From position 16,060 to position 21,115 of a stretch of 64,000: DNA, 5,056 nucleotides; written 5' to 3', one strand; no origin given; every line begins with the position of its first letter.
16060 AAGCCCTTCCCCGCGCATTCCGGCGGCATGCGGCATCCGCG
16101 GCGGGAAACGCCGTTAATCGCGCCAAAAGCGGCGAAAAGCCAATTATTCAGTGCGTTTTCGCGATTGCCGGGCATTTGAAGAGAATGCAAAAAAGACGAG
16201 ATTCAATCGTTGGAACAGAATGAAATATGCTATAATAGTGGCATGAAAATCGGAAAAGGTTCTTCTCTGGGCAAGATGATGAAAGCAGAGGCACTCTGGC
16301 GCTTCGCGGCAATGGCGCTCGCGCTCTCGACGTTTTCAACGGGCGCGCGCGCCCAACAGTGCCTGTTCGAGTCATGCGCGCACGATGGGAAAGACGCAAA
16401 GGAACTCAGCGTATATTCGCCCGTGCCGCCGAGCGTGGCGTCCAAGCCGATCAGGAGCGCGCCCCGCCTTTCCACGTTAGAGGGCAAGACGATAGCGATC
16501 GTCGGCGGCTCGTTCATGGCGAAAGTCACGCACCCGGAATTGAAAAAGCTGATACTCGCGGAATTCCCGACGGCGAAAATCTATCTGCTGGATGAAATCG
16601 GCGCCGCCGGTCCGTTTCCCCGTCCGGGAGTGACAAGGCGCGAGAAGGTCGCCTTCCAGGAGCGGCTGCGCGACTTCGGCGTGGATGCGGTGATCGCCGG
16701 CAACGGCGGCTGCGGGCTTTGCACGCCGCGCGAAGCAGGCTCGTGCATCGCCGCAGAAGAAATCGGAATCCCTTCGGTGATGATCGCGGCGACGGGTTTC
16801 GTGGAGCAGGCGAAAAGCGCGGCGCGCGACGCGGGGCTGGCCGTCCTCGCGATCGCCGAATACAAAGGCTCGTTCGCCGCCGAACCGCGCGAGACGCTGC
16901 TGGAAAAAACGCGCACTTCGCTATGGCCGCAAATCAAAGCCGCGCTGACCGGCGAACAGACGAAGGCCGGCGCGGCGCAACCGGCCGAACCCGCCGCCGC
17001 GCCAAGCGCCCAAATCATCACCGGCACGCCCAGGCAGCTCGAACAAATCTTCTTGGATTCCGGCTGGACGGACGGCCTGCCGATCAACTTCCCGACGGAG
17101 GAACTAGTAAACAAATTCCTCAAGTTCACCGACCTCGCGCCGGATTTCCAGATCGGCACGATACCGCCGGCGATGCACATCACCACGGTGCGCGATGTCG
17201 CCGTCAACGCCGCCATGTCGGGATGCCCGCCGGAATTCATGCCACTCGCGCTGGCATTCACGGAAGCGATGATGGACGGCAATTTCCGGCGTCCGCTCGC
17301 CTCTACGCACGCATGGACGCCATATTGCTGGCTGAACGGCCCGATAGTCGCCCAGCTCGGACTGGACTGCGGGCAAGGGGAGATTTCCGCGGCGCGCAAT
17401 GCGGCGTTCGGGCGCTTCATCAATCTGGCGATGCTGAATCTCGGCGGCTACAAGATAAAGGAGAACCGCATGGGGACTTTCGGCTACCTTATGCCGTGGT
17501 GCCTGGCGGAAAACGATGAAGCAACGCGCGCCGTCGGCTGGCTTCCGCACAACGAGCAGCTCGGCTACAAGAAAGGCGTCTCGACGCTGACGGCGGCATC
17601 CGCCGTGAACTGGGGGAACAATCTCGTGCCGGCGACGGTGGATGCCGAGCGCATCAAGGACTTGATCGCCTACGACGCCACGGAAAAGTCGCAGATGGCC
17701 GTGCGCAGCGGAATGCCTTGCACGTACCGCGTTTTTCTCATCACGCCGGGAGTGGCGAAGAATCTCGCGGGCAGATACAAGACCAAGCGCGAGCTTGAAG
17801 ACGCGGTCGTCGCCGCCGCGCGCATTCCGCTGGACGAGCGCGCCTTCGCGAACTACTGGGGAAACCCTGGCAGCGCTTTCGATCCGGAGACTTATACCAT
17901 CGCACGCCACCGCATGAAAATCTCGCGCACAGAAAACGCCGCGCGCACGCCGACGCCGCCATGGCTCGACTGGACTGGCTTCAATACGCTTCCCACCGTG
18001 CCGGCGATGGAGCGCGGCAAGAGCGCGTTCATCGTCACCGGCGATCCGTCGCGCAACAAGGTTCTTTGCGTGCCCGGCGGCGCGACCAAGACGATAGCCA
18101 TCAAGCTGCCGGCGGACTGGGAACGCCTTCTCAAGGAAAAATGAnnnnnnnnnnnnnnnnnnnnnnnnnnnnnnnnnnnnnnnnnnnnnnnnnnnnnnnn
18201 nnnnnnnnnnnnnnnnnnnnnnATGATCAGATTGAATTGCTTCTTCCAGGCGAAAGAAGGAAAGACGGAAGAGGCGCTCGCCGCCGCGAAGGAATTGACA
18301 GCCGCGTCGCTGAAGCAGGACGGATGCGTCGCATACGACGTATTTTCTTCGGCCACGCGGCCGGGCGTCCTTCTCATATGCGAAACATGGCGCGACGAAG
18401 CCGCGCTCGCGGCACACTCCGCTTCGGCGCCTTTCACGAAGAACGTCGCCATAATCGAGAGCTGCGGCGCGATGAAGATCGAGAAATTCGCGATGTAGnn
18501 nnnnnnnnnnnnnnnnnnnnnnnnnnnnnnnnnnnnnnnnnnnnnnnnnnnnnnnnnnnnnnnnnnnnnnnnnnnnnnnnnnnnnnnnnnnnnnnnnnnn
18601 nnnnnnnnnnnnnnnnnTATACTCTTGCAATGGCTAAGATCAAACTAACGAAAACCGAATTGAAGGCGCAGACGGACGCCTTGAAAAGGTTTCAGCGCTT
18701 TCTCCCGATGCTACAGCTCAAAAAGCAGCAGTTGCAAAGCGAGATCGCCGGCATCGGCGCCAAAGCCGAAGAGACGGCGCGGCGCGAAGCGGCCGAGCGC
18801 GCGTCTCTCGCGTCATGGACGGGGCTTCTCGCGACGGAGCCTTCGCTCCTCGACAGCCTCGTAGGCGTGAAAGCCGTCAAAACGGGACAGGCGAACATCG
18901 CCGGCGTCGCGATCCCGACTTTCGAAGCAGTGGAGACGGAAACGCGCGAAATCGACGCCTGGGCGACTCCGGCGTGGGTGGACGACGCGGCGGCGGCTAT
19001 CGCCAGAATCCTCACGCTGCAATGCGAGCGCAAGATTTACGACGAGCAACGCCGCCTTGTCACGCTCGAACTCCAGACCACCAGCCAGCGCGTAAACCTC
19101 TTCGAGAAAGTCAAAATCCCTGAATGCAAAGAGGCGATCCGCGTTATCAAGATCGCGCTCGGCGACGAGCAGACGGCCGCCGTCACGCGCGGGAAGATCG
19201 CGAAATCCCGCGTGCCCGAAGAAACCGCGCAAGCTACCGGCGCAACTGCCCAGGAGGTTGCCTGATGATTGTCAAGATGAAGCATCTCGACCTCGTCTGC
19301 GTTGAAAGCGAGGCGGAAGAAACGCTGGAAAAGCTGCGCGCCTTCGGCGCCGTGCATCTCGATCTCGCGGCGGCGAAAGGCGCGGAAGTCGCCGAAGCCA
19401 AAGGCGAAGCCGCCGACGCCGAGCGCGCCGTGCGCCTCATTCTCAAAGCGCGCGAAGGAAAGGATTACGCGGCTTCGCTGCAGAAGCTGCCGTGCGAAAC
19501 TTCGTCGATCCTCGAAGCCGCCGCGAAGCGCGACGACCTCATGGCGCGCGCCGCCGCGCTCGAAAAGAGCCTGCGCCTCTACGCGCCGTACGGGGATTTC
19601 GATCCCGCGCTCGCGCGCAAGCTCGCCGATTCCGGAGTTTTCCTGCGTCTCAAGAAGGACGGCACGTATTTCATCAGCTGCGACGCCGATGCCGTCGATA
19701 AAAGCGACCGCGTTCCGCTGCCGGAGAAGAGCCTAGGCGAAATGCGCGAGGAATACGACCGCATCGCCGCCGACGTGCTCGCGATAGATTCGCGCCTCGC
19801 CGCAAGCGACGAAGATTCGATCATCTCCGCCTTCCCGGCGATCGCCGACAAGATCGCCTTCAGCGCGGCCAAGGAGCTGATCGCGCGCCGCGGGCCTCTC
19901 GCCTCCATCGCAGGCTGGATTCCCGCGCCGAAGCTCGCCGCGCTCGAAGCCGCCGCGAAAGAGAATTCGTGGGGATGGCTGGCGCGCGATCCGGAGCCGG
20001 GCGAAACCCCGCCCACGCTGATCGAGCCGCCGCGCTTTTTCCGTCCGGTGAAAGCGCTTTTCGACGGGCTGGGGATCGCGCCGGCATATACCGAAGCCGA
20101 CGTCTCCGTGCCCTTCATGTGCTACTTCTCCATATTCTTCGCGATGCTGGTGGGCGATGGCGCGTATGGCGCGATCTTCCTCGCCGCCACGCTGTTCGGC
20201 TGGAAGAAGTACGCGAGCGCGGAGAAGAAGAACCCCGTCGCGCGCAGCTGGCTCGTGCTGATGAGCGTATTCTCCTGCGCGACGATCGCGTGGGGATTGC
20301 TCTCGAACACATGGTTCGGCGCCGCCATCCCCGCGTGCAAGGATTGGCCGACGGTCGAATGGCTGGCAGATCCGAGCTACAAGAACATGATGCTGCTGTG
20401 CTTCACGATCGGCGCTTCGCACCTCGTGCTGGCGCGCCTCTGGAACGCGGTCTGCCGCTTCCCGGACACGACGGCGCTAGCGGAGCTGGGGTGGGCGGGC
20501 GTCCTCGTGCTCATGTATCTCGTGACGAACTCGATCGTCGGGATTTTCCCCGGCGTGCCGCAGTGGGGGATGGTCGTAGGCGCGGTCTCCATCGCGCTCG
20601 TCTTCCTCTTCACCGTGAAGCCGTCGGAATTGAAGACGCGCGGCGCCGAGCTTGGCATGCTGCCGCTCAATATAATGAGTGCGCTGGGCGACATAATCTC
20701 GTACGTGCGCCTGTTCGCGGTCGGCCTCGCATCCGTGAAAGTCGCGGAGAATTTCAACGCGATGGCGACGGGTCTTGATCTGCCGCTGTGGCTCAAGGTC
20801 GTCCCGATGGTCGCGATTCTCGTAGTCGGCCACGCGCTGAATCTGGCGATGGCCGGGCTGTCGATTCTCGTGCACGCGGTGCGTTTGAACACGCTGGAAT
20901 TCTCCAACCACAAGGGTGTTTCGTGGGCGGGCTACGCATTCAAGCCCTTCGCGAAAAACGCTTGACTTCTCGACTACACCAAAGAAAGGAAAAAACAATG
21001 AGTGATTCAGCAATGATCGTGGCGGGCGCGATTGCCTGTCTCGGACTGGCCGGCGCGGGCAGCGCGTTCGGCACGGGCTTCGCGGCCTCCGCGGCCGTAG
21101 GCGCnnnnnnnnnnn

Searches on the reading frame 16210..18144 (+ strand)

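Call 11: search_protein_families(library=pfam, proteins=[window:16210-18144:+])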
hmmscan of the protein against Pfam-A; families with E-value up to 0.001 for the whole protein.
window:16210-18144:+ (644 aa): 1 family
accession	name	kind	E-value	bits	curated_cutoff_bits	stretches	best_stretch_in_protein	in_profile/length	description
PF24696.1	UGSC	-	2.4e-14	54.3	25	1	68-247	2-171/172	UGSC family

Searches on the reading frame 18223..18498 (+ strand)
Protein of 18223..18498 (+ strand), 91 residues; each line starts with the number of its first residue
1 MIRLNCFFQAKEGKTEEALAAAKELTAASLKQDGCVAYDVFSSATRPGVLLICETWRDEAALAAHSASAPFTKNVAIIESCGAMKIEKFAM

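Call 74: search_protein_families(library=pfam, proteins=[window:18223-18498:+], max_evalue=0.0001)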
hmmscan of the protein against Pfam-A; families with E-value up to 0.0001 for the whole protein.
window:18223-18498:+ (91 aa): 1 family
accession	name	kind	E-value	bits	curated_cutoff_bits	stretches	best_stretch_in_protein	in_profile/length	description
PF03992.22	ABM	-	2.3e-17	63.4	23.1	1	1-73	1-74/78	Antibiotic biosynthesis monooxygenase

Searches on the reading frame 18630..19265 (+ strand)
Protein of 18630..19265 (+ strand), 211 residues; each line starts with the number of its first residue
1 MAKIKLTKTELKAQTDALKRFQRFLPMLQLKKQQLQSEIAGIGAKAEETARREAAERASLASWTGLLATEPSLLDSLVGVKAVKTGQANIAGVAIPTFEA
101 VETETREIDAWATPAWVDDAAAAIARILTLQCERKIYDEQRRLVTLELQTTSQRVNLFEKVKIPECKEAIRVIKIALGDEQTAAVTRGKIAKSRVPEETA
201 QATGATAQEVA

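Call 74: search_protein_families(library=pfam, proteins=[window:18630-19265:+], max_evalue=0.0001)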
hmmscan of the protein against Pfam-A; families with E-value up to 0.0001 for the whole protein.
window:18630-19265:+ (211 aa): 1 family
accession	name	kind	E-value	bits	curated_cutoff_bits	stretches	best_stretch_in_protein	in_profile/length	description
PF01813.22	ATP-synt_D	-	5.7e-35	121.4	25.7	1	10-193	1-196/196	ATP synthase subunit D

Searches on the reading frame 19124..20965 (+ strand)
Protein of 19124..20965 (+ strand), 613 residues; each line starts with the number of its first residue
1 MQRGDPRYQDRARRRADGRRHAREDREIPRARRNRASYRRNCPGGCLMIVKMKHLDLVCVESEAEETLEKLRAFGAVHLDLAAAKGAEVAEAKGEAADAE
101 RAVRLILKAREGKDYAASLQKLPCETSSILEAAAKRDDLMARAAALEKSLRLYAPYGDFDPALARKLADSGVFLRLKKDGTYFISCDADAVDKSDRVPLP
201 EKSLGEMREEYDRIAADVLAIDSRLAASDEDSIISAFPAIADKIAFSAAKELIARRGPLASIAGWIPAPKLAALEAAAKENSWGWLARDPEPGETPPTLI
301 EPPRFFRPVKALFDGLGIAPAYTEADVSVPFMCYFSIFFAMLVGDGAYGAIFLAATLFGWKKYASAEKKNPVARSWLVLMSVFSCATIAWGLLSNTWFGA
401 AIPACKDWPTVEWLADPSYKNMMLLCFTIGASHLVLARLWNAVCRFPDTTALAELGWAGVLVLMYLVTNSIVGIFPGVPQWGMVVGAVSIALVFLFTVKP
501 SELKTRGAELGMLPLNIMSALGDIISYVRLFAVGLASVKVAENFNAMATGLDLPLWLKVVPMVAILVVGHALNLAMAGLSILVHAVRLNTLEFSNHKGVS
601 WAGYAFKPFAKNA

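Call 11: search_protein_families(library=pfam, proteins=[window:19124-20965:+])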
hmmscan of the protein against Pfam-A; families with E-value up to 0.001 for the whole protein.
window:19124-20965:+ (613 aa): 1 family
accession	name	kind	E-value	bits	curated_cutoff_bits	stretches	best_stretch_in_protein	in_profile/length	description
PF01496.24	V_ATPase_I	-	2.2e-12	46.2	30.7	2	264-400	313-459/815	V-type ATPase 116kDa subunit family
